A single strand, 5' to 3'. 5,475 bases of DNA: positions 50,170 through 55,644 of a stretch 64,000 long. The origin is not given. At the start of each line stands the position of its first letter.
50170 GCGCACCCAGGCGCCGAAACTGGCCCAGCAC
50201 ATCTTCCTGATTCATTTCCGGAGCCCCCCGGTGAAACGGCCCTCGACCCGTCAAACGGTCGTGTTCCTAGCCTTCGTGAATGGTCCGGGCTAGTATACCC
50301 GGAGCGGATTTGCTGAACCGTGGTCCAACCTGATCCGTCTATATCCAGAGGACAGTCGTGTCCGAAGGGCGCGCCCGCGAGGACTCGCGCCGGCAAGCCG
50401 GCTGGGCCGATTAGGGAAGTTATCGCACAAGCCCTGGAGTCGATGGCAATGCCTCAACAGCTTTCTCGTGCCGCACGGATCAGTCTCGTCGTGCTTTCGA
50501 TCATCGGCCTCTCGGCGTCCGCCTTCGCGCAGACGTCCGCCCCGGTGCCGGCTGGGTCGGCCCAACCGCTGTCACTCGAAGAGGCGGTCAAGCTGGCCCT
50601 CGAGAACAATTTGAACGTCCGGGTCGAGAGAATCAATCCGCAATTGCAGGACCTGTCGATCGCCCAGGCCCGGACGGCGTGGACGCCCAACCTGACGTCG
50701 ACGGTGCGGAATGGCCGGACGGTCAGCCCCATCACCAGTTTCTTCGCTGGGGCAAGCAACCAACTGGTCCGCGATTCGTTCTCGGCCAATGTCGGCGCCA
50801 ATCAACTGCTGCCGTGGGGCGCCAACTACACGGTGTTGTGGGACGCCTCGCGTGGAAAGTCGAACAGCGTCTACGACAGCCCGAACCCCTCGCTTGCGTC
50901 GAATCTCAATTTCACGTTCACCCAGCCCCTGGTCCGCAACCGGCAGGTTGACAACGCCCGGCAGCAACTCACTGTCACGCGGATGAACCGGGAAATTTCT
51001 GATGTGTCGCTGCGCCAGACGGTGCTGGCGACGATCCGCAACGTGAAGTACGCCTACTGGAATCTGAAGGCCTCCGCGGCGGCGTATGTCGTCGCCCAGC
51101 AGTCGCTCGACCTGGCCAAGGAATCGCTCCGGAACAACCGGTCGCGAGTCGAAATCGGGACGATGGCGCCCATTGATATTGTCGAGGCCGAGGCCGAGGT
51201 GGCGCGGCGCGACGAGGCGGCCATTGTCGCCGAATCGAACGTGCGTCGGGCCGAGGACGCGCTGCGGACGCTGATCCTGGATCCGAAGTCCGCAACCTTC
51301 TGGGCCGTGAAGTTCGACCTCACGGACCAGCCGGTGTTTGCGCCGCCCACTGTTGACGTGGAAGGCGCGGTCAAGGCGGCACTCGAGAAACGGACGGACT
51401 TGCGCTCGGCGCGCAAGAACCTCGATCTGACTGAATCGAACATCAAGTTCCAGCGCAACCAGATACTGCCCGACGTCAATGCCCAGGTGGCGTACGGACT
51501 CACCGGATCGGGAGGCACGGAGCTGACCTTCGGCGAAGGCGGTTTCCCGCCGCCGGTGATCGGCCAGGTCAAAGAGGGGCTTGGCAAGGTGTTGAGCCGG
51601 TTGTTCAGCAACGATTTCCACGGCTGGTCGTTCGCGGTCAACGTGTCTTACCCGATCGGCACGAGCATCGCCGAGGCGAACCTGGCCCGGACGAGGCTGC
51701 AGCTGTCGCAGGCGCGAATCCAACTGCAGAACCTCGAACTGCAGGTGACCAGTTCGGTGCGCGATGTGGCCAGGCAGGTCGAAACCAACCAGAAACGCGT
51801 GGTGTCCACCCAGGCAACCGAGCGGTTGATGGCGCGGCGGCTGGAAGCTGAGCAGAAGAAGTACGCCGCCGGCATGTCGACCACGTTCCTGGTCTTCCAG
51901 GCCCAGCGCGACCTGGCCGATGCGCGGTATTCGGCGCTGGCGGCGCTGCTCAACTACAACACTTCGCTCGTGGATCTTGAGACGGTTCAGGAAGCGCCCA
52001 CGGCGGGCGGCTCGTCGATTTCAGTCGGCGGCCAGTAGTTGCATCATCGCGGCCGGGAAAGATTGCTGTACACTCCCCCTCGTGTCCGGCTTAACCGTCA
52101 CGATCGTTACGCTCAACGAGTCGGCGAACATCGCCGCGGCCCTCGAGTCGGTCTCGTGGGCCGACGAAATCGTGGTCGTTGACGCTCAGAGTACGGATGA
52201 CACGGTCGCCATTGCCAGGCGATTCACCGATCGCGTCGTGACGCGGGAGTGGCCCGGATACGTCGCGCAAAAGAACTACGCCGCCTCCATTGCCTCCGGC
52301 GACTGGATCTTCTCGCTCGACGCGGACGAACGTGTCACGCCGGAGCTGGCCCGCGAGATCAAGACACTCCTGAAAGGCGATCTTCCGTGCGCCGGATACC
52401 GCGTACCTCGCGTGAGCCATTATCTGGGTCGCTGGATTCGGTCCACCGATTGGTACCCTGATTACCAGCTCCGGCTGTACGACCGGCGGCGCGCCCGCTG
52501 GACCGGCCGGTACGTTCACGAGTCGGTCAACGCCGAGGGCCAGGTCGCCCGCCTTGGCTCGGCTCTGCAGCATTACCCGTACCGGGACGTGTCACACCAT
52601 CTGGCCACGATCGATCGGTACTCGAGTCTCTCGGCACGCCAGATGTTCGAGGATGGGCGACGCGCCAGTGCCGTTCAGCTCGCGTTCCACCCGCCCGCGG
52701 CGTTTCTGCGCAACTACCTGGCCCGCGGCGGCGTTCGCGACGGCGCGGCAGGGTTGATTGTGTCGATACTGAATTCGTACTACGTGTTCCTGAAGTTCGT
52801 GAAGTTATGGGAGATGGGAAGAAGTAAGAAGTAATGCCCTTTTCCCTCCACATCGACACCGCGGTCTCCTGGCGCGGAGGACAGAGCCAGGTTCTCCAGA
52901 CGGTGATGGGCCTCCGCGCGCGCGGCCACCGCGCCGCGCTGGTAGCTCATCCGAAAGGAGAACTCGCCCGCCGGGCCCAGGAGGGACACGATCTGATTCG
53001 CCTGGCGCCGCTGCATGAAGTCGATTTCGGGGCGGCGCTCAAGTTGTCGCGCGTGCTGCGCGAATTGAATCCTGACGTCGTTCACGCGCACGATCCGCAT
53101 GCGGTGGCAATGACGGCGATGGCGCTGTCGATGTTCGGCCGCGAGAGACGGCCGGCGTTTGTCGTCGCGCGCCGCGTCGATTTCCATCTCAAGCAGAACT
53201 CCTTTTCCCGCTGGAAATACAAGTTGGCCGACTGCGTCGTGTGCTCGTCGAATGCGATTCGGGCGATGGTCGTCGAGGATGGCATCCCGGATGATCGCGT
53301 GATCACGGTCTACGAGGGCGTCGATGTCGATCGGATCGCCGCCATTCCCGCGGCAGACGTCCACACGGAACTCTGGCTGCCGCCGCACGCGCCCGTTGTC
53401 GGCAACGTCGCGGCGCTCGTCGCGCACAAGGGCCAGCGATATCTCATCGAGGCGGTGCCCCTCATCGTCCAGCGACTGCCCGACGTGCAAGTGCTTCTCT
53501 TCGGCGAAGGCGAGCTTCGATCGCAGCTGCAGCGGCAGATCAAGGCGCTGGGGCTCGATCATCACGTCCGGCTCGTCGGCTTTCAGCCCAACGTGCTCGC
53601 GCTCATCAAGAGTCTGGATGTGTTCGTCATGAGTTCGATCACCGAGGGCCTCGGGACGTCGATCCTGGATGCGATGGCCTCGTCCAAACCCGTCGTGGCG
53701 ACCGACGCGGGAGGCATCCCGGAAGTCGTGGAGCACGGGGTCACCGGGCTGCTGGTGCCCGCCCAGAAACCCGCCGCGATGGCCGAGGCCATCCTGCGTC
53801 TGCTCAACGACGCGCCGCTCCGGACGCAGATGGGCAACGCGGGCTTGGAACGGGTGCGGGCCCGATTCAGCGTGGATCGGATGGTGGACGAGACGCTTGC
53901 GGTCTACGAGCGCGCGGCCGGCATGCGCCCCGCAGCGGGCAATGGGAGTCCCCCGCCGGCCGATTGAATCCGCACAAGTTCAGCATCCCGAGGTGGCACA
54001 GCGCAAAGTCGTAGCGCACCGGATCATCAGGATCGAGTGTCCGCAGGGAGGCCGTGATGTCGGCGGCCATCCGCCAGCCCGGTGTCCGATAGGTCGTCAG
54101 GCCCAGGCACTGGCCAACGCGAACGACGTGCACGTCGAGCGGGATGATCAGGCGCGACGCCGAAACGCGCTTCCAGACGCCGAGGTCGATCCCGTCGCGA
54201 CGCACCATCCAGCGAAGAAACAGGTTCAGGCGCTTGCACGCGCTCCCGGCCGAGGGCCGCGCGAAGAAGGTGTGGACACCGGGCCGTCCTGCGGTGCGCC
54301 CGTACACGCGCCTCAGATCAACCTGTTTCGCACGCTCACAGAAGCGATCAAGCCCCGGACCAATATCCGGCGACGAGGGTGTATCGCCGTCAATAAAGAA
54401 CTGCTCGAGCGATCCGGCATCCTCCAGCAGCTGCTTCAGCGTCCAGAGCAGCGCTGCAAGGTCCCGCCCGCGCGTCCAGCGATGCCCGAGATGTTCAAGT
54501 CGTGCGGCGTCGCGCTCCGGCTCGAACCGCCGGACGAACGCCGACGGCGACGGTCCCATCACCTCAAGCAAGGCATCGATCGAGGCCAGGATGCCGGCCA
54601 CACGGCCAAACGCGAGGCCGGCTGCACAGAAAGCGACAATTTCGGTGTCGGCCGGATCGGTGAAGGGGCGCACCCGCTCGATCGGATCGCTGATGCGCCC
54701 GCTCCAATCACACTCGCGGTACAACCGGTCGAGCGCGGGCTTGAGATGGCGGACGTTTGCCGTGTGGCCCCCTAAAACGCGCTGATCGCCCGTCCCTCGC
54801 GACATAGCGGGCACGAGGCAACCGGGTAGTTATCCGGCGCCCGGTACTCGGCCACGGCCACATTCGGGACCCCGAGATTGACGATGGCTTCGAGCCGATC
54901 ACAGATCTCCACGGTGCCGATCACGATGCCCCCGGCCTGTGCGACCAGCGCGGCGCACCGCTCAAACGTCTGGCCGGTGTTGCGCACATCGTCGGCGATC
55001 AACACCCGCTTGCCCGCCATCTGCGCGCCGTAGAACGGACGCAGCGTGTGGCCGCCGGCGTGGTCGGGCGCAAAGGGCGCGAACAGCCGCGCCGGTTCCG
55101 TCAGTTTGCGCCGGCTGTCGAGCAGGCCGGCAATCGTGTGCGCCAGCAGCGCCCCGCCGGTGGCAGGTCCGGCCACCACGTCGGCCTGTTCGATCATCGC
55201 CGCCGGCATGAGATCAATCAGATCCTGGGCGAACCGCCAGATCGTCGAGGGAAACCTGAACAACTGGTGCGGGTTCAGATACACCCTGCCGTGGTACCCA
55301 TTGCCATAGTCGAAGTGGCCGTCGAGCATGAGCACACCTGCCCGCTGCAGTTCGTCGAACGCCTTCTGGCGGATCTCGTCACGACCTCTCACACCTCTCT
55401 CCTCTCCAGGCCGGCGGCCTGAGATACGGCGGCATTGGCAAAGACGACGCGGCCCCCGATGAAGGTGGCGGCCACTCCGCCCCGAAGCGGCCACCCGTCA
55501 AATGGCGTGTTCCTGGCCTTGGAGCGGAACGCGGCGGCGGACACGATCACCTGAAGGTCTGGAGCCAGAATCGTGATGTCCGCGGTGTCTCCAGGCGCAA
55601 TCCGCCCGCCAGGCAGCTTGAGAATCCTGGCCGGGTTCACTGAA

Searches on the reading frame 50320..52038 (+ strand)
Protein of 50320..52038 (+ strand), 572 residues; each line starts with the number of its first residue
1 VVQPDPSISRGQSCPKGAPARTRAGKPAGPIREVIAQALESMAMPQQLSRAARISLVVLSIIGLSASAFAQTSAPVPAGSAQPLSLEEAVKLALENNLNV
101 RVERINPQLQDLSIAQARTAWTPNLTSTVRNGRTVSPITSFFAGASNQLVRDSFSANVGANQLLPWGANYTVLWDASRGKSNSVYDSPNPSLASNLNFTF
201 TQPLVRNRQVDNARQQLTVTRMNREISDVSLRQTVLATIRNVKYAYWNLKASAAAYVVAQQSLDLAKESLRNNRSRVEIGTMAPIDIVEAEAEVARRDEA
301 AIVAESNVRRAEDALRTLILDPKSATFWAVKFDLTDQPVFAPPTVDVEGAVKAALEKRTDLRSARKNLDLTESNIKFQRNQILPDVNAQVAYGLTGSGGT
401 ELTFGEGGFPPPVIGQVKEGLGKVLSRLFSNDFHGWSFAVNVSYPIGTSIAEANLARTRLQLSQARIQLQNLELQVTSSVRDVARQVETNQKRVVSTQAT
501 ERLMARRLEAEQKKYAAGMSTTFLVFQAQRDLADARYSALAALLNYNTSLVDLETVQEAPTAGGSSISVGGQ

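Call 54: search_protein_families(library=pfam, proteins=[window:50320-52038:+], max_evalue=0.00001)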
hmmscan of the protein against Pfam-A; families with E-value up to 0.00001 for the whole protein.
window:50320-52038:+ (572 aa): 1 family
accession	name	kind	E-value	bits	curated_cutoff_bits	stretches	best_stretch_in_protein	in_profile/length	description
PF02321.23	OEP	-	2.1e-44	152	22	2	349-554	3-183/187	Outer membrane efflux protein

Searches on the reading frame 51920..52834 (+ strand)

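Call 54: search_protein_families(library=pfam, proteins=[window:51920-52834:+], max_evalue=0.00001)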
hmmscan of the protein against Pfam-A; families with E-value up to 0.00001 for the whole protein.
window:51920-52834:+ (304 aa): 1 family
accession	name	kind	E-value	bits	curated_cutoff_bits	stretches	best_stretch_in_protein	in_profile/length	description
PF00535.33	Glycos_transf_2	-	1.7e-18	67.6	23.3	1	59-194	1-144/168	Glycosyl transferase family 2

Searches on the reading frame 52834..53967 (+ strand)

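Call 55: search_protein_families(library=pfam, proteins=[window:52834-53967:+], max_evalue=0.00001)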
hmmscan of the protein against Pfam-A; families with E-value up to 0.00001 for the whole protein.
window:52834-53967:+ (377 aa): 5 families
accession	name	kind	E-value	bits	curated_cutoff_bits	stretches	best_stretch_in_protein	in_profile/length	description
PF00534.26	Glycos_transf_1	-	8e-43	146.4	26.4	1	186-338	15-170/172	Glycosyl transferases group 1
PF13692.12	Glyco_trans_1_4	-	1.9e-41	142.1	27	1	187-326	2-142/142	Glycosyl transferases group 1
PF13439.12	Glyco_transf_4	-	9.2e-21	75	28.5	1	14-167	2-170/170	Glycosyltransferase Family 4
PF13579.12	Glyco_trans_4_4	-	3.4e-13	50.7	29.7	1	15-160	2-156/158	Glycosyl transferase 4-like domain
PF13524.12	Glyco_trans_1_2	-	1.2e-06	29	25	1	214-355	11-143/144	Glycosyl transferase-like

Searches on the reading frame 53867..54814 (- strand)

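Call 55: search_protein_families(library=pfam, proteins=[window:53867-54814:-], max_evalue=0.00001)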
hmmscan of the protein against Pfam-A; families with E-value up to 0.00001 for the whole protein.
window:53867-54814:- (315 aa): 1 family
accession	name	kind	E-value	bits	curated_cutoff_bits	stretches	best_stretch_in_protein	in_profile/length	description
PF09674.15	DUF2400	-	3.4e-69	233.8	25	1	43-277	1-224/225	Protein of unknown function (DUF2400)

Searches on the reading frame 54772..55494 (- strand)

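Call 55: search_protein_families(library=pfam, proteins=[window:54772-55494:-], max_evalue=0.00001)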
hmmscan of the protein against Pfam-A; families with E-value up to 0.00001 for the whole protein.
window:54772-55494:- (240 aa): 1 family
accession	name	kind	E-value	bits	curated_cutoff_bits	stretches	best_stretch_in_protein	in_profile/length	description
PF00156.33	Pribosyltran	-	1.5e-08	34.5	26.3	1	103-202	29-128/158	Phosphoribosyl transferase domain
